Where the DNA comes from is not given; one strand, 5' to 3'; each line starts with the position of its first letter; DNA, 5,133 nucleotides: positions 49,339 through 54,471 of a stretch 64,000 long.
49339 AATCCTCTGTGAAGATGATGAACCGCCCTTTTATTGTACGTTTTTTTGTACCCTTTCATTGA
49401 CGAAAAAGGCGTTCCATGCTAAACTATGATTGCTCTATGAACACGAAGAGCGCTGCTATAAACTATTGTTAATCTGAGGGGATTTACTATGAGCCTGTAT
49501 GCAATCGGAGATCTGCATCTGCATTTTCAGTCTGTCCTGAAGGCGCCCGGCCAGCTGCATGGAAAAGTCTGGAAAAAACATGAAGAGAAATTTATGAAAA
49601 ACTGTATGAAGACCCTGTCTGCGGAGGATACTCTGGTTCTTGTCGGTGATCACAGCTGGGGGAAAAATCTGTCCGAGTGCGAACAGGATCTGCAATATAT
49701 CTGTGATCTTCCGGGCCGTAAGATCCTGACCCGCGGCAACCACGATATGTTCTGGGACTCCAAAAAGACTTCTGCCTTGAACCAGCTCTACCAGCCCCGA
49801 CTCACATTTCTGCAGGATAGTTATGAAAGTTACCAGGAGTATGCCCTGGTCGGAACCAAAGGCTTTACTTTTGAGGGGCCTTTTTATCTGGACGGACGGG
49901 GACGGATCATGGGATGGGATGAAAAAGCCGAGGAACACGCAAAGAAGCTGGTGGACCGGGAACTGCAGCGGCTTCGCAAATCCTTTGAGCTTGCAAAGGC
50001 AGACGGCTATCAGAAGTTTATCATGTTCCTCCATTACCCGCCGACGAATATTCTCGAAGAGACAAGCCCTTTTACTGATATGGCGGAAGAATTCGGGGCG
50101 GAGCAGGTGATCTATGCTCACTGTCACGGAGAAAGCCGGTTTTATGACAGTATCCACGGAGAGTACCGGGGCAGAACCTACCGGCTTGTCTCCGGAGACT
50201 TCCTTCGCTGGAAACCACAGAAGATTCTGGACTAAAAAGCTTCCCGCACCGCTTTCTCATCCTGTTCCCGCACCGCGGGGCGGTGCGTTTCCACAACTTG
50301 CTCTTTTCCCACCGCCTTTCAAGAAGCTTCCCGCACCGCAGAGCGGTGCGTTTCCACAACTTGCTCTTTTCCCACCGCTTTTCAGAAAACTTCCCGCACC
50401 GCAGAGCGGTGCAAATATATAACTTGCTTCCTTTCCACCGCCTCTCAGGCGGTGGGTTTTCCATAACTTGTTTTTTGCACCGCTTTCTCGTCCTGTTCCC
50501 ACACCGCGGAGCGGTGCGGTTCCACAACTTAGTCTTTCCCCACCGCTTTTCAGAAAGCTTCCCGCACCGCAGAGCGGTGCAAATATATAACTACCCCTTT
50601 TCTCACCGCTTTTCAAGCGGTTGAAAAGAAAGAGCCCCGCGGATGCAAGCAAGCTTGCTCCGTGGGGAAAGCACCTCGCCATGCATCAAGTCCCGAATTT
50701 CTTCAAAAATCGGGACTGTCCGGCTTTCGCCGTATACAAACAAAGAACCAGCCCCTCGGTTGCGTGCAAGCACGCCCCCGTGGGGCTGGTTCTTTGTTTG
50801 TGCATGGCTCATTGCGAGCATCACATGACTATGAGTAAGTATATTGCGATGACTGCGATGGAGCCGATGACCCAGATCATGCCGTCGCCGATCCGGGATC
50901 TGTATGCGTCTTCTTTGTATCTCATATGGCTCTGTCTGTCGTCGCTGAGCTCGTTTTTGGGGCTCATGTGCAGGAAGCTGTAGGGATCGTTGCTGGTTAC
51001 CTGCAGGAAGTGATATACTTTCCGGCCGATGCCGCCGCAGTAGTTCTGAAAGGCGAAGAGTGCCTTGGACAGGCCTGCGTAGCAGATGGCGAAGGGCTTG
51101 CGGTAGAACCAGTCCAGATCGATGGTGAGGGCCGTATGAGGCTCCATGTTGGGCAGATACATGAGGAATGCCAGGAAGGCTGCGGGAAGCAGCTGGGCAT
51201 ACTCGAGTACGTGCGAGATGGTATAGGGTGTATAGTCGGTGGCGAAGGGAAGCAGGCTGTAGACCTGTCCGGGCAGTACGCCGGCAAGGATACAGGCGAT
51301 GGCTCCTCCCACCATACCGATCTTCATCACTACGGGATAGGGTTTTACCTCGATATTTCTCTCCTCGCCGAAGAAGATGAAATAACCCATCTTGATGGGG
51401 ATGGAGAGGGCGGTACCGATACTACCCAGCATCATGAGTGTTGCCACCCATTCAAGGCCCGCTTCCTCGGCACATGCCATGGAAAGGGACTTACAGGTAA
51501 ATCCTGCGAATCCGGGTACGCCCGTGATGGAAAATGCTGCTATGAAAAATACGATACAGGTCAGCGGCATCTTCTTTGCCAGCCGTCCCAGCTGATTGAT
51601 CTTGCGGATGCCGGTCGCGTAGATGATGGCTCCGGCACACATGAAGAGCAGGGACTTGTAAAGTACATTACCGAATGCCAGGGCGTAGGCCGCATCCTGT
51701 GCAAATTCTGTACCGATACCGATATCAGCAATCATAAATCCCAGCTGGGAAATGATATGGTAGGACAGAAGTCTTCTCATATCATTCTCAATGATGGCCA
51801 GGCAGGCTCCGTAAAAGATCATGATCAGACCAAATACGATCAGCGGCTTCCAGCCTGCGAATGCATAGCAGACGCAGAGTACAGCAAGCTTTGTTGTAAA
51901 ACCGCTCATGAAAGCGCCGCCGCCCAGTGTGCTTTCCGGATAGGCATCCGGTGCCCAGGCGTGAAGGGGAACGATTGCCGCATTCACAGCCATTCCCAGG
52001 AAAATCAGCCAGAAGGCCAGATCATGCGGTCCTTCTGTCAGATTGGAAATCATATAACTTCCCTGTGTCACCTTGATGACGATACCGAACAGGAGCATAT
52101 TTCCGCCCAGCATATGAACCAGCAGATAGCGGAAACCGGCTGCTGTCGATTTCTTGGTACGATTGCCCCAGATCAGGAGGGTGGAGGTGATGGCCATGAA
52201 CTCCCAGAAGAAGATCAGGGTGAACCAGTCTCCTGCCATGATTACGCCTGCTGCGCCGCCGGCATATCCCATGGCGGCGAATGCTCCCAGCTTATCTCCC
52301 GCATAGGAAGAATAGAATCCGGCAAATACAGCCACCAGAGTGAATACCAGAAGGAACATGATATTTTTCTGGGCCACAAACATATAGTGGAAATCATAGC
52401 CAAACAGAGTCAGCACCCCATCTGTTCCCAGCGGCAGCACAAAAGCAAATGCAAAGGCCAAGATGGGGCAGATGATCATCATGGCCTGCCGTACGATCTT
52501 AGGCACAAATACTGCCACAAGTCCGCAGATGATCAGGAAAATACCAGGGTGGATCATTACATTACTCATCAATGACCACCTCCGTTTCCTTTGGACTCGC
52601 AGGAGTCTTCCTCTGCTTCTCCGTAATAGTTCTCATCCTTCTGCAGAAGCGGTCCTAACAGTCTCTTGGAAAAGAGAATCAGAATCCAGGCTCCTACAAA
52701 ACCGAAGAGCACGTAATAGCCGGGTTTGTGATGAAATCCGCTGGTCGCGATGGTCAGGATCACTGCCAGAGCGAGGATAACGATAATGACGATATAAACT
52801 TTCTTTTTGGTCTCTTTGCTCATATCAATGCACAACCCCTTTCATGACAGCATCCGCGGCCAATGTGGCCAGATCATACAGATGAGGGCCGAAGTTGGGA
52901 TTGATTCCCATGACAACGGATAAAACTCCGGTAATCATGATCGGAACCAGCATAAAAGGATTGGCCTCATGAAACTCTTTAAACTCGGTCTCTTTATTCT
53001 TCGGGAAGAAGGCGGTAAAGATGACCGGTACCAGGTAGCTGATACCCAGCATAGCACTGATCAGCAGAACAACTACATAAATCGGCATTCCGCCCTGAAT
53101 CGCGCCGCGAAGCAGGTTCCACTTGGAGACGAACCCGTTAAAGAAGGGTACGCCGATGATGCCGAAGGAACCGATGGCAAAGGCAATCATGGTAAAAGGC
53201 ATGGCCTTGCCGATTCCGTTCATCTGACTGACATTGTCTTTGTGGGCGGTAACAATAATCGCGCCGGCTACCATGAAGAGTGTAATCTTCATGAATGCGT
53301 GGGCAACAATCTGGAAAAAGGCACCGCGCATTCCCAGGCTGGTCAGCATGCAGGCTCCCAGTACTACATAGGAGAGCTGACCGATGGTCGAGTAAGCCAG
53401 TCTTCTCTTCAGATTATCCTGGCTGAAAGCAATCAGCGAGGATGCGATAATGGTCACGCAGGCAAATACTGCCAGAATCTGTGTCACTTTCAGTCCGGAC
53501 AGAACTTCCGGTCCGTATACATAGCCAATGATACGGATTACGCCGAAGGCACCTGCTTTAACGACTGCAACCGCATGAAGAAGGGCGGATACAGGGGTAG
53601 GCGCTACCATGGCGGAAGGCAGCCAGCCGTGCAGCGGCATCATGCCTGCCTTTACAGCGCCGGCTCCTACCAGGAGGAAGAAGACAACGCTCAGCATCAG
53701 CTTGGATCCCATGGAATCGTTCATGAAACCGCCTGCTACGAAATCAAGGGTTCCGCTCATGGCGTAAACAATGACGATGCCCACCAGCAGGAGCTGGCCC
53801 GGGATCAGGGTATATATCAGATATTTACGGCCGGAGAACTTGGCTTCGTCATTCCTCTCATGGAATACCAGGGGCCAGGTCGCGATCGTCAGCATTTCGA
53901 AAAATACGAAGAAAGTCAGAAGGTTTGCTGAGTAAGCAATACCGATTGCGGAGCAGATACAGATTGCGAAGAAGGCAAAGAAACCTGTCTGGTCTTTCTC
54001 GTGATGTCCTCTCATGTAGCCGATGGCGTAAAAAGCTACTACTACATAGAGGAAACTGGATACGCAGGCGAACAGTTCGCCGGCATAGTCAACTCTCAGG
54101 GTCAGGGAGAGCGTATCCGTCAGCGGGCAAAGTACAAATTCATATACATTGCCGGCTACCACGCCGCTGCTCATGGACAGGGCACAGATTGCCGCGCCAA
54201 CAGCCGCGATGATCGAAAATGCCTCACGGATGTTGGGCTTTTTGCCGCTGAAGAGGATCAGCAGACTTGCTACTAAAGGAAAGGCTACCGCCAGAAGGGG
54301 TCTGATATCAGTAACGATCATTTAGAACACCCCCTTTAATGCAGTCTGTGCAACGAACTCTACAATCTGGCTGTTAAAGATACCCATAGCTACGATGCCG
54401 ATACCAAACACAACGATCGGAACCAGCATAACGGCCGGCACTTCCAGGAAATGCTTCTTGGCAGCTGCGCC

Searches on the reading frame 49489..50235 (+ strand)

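Call 3: search_protein_families(library=pfam, proteins=[window:49489-50235:+], max_evalue=0.01)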
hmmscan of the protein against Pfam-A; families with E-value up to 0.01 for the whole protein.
window:49489-50235:+ (248 aa): 1 family
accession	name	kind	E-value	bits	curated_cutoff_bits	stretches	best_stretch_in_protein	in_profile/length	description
PF00149.33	Metallophos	-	4e-10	40.9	21.5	1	1-213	1-189/191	Calcineurin-like phosphoesterase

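Call 4: search_protein_families(library=padloc, proteins=[window:49489-50235:+], max_evalue=0.1)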
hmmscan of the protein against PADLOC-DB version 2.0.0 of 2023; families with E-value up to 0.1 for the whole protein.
window:49489-50235:+ (248 aa): 1 family
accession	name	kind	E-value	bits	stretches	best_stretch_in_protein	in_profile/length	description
PDLC04908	PDC-S10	-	5e-09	33.7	1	42-122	26-106/223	-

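Call 5: search_protein_families(library=ncbifam, proteins=[window:49489-50235:+], max_evalue=0.01)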
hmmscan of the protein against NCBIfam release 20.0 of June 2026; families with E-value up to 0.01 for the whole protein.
window:49489-50235:+ (248 aa): 2 families
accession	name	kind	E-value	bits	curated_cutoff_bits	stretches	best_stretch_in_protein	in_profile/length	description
TIGR03729.1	acc_ester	subfamily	0.00092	18.7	148.25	0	24-126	9-111/239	putative phosphoesterase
TIGR04123.1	P_estr_lig_assc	hypoth_equivalog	0.0013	18.2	150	1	5-121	25-147/207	ligase-associated DNA damage response endonuclease PdeM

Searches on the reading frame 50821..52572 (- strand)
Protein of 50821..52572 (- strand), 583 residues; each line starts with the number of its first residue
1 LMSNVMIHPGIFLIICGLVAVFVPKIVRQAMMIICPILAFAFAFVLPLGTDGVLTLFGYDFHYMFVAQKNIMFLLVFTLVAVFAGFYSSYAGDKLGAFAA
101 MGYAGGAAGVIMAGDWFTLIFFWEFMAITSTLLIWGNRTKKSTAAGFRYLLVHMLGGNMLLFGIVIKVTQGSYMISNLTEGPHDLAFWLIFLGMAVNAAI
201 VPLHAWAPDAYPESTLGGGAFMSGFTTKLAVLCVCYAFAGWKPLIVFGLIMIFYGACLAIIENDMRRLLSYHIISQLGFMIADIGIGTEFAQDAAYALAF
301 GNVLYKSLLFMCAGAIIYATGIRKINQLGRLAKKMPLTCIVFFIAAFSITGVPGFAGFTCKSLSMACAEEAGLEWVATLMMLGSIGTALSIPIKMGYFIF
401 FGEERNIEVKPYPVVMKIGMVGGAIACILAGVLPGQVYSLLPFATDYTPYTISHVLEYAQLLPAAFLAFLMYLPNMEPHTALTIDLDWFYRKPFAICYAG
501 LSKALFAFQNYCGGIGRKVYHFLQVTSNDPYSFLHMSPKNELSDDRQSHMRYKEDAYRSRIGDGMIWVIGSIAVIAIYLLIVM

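Call 46: search_protein_families(library=pfam, proteins=[window:50821-52572:-], max_evalue=0.00001)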
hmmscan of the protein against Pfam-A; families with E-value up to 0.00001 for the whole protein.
window:50821-52572:- (583 aa): 1 family
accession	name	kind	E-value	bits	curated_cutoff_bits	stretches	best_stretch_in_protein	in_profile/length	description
PF00361.26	Proton_antipo_M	-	5.6e-47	160.8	21.5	1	113-384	1-291/294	NADH:quinone oxidoreductase/Mrp antiporter, TM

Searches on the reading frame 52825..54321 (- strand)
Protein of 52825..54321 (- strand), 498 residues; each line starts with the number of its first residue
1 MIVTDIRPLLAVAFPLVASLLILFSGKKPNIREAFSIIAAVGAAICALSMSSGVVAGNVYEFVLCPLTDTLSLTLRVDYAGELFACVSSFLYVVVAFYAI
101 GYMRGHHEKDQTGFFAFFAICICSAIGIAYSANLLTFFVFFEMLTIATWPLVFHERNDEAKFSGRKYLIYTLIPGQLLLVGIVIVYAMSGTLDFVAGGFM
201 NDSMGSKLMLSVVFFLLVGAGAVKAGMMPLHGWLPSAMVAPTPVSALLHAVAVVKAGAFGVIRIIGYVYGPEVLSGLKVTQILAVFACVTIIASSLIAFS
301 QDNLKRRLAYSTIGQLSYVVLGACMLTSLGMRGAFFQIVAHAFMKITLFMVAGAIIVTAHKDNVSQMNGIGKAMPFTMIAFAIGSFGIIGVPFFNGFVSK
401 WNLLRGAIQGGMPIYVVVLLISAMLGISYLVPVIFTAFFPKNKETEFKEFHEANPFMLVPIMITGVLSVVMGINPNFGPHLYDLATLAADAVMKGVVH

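Call 46: search_protein_families(library=pfam, proteins=[window:52825-54321:-], max_evalue=0.00001)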
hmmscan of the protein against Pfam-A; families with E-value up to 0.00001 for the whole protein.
window:52825-54321:- (498 aa): 1 family
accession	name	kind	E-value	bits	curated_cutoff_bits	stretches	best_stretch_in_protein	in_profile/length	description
PF00361.26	Proton_antipo_M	-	1.2e-61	208.9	21.5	1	131-425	1-293/294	NADH:quinone oxidoreductase/Mrp antiporter, TM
